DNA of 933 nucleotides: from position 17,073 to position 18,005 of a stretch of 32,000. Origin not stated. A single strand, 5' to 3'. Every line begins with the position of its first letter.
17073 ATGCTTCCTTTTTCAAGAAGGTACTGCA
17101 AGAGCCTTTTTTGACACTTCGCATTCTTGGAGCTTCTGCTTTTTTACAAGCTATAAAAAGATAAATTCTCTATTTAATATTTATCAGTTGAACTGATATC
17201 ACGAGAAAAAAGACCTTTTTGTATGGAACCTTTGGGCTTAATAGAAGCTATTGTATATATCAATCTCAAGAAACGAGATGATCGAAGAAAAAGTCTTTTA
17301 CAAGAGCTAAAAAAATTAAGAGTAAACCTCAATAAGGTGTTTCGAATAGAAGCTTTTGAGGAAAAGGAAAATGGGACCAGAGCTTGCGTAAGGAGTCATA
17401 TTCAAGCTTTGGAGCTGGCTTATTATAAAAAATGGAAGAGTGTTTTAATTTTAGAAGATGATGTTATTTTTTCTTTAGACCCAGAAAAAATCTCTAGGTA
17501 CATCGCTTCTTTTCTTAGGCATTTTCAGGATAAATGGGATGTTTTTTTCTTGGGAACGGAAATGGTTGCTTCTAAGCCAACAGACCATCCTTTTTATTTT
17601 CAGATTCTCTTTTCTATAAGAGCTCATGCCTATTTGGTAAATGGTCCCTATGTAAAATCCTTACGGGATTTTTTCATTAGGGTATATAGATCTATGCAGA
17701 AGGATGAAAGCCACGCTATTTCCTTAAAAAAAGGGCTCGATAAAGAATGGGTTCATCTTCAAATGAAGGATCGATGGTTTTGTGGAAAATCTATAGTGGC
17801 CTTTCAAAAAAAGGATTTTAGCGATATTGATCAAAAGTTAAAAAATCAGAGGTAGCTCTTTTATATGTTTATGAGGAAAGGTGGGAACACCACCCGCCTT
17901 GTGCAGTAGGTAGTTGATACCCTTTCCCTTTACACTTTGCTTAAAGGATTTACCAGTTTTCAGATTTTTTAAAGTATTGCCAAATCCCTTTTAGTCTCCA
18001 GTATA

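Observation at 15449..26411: Candidate regulated glycan system: processive GT2 synthase, GT25, GT11, UDP-sugar pyrophosphorylase, two HEAT envelope proteins and an atypical phosphorelay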

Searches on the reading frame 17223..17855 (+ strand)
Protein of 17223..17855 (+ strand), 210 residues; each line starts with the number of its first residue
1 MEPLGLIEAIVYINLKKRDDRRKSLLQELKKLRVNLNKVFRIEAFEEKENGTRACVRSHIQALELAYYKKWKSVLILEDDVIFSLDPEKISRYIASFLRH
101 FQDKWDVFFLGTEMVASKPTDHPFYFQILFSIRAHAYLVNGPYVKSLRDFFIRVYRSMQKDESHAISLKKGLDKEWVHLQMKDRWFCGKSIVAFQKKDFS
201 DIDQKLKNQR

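Call 3: search_protein_families(library=pfam, proteins=[window:17223-17855:+], max_evalue=0.01)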
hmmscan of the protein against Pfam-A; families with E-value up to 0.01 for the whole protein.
window:17223-17855:+ (210 aa): 1 family
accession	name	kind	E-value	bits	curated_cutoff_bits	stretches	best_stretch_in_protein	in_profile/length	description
PF01755.23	Glyco_transf_25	-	5e-07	30.2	24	1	50-96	65-111/199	Glycosyltransferase family 25 (LPS biosynthesis protein)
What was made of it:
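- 17223..17855 (+): GT25-like glycosyltransferase, 210 aa, weak partial match with an EDD motif. Membership unproven. Pfam 30.2 bits over 47 residues (call 3).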

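Call 4: search_protein_families(library=ncbifam, proteins=[window:17223-17855:+], max_evalue=0.01)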
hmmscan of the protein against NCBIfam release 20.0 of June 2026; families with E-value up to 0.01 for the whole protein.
window:17223-17855:+ (210 aa): 0 families
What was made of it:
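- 17223..17855 (+): No NCBIfam hit (call 4).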

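Call 34: search_solved_structures(query=window:17223-17855:+, max_evalue=1)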
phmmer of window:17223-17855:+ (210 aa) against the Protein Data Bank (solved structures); distinct sequences matched with E-value up to 1: 0.
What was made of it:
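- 17223..17855 (+): No PDB hit (call 34).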

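Call 69: search_protein_families(library=padloc, proteins=[window:17223-17855:+], max_evalue=0.001)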
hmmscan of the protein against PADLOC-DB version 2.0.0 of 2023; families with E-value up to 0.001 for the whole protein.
window:17223-17855:+ (210 aa): 0 families
